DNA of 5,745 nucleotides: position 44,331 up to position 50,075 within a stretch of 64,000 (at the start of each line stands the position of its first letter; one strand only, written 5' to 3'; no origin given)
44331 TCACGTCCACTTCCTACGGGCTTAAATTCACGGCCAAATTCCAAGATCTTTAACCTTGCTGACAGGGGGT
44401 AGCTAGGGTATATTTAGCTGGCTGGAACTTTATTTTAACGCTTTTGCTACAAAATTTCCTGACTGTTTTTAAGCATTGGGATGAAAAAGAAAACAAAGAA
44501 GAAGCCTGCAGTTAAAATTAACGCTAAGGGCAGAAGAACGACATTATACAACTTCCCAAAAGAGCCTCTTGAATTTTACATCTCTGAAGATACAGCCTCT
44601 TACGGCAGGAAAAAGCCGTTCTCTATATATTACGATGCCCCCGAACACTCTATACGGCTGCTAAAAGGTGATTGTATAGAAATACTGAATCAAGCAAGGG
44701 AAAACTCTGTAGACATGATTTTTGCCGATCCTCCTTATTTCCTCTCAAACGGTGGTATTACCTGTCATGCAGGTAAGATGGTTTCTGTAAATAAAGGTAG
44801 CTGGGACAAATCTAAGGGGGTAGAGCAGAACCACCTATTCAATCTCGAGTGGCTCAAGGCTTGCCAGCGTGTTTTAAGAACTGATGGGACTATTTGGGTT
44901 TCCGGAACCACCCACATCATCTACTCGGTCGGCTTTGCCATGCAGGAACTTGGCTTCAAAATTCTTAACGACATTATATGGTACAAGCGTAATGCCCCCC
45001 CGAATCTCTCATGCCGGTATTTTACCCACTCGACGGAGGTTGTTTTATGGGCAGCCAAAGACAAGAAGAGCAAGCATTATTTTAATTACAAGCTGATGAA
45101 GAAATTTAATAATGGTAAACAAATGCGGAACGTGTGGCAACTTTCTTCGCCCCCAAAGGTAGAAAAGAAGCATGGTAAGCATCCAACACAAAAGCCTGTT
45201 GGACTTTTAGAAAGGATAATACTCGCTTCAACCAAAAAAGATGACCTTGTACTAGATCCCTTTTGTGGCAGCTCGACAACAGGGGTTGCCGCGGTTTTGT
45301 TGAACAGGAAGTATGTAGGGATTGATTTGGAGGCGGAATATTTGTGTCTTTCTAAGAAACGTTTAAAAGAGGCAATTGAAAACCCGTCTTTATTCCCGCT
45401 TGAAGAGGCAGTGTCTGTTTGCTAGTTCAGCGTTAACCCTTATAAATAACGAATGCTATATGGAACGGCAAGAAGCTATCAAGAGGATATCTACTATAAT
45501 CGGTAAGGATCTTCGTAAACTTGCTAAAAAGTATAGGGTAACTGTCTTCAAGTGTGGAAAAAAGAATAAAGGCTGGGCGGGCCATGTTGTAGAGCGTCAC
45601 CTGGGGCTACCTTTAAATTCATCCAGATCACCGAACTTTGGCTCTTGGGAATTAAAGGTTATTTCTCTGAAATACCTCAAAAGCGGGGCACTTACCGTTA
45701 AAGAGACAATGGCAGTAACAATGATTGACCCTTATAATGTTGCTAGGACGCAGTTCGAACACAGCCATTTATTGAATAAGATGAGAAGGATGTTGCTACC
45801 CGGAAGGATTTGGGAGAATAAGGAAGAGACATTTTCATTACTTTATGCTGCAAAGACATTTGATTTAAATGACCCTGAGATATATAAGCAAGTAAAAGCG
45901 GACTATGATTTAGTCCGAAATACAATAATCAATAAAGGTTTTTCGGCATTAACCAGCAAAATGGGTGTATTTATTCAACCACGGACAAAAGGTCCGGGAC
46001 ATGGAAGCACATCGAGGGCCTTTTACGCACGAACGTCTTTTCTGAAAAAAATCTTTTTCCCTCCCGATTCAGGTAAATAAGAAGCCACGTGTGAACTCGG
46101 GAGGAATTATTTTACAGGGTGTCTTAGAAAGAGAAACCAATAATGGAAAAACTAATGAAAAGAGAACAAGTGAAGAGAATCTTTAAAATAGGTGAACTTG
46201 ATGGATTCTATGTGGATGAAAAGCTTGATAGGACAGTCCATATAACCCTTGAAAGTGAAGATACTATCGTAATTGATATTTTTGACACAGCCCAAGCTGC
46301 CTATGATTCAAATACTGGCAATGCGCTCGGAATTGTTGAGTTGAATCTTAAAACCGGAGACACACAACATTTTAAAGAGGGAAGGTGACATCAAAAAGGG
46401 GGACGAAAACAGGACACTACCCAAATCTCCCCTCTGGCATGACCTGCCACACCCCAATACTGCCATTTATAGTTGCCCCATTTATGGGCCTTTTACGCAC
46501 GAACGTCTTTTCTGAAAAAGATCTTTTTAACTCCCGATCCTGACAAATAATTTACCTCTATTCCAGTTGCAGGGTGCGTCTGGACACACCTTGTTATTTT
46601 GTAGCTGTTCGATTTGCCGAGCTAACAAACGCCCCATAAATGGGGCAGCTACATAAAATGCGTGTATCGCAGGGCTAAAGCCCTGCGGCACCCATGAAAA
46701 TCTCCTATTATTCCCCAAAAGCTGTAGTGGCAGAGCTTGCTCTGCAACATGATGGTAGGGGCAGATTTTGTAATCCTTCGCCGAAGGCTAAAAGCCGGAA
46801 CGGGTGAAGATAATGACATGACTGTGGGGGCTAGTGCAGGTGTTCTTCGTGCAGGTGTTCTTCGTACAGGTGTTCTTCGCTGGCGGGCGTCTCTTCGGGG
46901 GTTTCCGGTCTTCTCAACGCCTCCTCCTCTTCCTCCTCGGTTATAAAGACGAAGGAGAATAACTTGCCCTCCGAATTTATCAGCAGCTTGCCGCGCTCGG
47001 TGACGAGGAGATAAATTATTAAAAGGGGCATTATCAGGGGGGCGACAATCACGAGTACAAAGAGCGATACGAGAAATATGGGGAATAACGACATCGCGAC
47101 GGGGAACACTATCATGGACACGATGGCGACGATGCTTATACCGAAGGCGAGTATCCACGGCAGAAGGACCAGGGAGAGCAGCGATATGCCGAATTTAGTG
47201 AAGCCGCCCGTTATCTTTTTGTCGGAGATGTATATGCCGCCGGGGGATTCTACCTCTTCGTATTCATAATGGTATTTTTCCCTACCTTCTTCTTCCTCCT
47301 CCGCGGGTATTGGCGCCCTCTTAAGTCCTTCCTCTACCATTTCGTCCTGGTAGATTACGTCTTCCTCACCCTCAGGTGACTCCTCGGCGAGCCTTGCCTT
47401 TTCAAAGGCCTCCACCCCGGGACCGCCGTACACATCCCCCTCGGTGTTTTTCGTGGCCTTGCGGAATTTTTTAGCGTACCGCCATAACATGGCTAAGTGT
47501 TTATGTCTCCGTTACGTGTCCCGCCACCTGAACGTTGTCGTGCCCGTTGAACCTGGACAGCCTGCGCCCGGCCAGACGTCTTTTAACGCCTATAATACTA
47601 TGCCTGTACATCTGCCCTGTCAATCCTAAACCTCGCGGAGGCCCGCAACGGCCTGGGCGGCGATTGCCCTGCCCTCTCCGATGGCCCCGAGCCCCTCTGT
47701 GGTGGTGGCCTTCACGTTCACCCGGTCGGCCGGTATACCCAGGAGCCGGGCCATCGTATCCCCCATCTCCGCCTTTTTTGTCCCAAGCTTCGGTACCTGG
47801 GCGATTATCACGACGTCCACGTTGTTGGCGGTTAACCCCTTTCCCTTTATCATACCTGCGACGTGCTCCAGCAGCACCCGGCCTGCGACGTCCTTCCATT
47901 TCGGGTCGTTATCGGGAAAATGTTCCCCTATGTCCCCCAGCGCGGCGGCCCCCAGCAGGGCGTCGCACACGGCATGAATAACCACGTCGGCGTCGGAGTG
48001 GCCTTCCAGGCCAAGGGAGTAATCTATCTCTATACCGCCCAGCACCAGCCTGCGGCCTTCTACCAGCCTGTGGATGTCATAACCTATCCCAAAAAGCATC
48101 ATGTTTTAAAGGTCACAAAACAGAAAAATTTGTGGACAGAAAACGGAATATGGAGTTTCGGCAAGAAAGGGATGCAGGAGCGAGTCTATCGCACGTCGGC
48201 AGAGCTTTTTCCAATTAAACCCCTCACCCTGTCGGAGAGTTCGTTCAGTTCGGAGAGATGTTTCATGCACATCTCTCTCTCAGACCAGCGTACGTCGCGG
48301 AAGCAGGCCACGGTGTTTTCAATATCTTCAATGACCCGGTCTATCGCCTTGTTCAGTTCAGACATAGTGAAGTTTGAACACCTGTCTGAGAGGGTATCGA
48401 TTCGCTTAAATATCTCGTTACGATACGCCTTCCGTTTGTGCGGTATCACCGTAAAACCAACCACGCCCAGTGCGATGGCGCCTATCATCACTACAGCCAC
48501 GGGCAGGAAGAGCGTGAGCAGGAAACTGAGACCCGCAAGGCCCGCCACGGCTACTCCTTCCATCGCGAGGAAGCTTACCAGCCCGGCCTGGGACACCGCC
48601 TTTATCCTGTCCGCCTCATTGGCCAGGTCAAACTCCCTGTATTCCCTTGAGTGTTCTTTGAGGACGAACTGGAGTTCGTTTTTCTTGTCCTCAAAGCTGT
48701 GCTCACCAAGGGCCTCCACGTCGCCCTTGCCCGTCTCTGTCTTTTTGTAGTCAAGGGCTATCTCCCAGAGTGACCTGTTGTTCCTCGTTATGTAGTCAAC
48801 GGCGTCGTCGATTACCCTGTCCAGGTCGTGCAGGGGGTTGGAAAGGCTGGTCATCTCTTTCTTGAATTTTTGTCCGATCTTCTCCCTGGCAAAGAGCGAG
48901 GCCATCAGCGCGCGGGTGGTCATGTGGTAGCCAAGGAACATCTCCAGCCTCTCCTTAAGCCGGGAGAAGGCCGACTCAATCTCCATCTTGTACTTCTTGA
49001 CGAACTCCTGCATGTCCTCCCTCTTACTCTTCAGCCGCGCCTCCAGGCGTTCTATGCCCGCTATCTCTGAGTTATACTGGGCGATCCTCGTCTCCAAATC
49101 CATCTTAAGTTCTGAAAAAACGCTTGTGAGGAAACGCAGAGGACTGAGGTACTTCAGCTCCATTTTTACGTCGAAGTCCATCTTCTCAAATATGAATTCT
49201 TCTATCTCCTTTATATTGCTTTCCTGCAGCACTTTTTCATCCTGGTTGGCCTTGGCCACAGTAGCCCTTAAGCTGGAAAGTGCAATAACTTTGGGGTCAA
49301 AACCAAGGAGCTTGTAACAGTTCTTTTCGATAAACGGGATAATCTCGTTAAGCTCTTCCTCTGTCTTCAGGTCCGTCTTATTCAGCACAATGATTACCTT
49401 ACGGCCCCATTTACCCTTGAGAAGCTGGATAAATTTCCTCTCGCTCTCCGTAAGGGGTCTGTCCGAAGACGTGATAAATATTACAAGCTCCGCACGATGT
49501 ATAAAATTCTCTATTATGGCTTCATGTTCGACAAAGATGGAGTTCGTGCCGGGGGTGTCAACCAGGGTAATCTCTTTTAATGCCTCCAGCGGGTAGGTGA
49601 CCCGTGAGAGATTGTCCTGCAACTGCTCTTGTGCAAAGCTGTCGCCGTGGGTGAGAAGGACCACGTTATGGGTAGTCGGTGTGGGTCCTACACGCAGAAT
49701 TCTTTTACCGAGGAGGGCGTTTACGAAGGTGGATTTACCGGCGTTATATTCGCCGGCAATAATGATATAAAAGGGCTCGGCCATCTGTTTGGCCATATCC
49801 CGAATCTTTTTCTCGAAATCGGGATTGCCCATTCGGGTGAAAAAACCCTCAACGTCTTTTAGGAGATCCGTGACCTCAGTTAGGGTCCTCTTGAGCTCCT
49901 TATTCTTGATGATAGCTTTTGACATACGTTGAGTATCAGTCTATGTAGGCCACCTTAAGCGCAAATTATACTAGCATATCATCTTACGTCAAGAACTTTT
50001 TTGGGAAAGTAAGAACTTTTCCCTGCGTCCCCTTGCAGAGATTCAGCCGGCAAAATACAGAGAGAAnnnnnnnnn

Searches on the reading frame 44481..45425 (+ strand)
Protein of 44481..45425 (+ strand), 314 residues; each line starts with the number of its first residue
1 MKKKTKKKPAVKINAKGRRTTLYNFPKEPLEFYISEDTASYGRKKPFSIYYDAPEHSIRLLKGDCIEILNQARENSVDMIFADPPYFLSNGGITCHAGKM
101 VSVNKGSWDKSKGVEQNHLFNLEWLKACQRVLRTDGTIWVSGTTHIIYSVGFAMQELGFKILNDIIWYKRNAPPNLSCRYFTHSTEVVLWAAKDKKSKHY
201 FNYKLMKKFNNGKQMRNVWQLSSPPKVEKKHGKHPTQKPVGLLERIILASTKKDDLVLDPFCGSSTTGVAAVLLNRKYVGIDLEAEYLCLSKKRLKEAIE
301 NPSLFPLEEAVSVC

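Call 35: search_protein_families(library=ncbifam, proteins=[window:44481-45425:+], max_evalue=0.00001)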
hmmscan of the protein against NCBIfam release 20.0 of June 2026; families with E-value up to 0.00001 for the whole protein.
window:44481-45425:+ (314 aa): 3 families
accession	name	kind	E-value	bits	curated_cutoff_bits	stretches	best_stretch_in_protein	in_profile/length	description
NF050803.1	DnaMtaseCcrMCaul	equivalog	5.8e-75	252.4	830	1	59-298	5-250/350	adenine-specific DNA-methyltransferase CcrM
NF008572.0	PRK11524.1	equivalog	1.9e-39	135.5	292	2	206-298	167-259/294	adenine-specific DNA-methyltransferase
NF010253.0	PRK13699.1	subfamily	2.6e-20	73.1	244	1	59-296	3-206/226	DNA methyltransferase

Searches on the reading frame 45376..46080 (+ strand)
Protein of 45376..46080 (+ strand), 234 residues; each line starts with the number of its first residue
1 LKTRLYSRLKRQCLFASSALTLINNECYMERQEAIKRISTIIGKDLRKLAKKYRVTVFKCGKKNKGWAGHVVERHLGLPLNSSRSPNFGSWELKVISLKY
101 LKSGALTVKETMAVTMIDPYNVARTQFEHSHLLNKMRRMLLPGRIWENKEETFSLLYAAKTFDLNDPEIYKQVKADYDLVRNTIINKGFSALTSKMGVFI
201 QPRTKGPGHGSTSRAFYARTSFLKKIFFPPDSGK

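Call 35: search_protein_families(library=ncbifam, proteins=[window:45376-46080:+], max_evalue=0.00001)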
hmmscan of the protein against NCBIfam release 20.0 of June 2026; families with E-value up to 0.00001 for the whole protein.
window:45376-46080:+ (234 aa): 3 families
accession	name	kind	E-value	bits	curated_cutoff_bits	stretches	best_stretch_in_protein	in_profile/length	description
NF040973.1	restrict_Sau3AI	equivalog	2.8e-16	59.5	300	1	32-212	4-187/475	Sau3AI family type II restriction endonuclease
NF003458.0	PRK05070.1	equivalog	2.8e-14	52.7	243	1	28-215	6-191/223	DNA mismatch repair endonuclease MutH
TIGR02248.1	mutH_TIGR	equivalog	2.7e-09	36.5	229.9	1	32-207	6-179/217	DNA mismatch repair endonuclease MutH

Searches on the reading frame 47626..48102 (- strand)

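Call 35: search_protein_families(library=ncbifam, proteins=[window:47626-48102:-], max_evalue=0.00001)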
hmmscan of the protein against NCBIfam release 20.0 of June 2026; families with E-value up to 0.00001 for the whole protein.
window:47626-48102:- (158 aa): 2 families
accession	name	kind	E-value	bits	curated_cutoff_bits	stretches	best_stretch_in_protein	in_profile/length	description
NF006899.0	PRK09382.1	equivalog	8.2e-62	209.5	417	1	3-156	227-380/387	bifunctional 2-C-methyl-D-erythritol 4-phosphate cytidylyltransferase/2-C-methyl-D-erythritol 2,4-cyclodiphosphate synthase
TIGR00151.1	ispF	equivalog_domain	6.2e-59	198.5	116.45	1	5-155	3-153/155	2-C-methyl-D-erythritol 2,4-cyclodiphosphate synthase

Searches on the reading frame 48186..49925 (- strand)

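Call 35: search_protein_families(library=ncbifam, proteins=[window:48186-49925:-], max_evalue=0.00001)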
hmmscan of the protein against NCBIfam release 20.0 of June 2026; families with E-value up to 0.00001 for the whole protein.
window:48186-49925:- (579 aa): 15 families
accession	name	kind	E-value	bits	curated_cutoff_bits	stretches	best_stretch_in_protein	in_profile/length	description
NF052648.1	DynmDynABac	equivalog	4.4e-17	61.3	1600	2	44-96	34-86/1187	dynamin GTPase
TIGR03594.1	GTPase_EngA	equivalog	2.2e-13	50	306.7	1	117-191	48-125/432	ribosome biogenesis GTPase Der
NF000908.1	PRK00089.1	equivalog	1.3e-11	44.3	237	0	119-201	53-138/291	GTPase Era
TIGR00231.1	small_GTP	domain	2.1e-10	40.6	42.5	1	52-194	4-134/164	GTP-binding protein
TIGR00450.1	mnmE_trmE_thdF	equivalog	1.6e-09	37.4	252.6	0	140-246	284-393/446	tRNA uridine-5-carboxymethylaminomethyl(34) synthesis GTPase MnmE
NF049994.1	slr1306_fam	domain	2.8e-09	36.1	490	1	115-232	136-252/470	slr1306 family protein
TIGR03596.1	GTPase_YlqF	equivalog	3.4e-09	36.5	208.2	0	39-84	105-151/276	ribosome biogenesis GTPase YlqF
TIGR00436.1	era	equivalog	6.8e-09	35.5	116.25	1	54-238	3-168/270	GTPase Era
TIGR03598.1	GTPase_YsxC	equivalog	2.4e-08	33.9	124.45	0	119-222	66-176/186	ribosome biogenesis GTP-binding protein YihA/YsxC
TIGR03918.1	GTP_HydF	equivalog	2.4e-08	33.2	325.55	0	114-201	53-143/392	[FeFe] hydrogenase H-cluster maturation GTPase HydF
NF041922.1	DLP_LeoA_gen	subfamily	4.3e-07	29.3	325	1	8-185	6-173/532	LeoA/HP0731 family dynamin-like GTPase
NF002828.0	PRK03003.1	equivalog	1.2e-06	27.4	631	0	141-202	292-352/477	ribosome biogenesis GTPase Der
NF009891.0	PRK13351.1-1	equivalog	1.4e-06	27.2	597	1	54-268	12-220/681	elongation factor G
NF007071.0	PRK09518.1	equivalog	1.5e-06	27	953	0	141-193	523-574/706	bifunctional cytidylate kinase/GTPase Der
NF003661.0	PRK05291.1-3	equivalog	6.7e-06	25.7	380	0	44-85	209-250/448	tRNA uridine-5-carboxymethylaminomethyl(34) synthesis GTPase MnmE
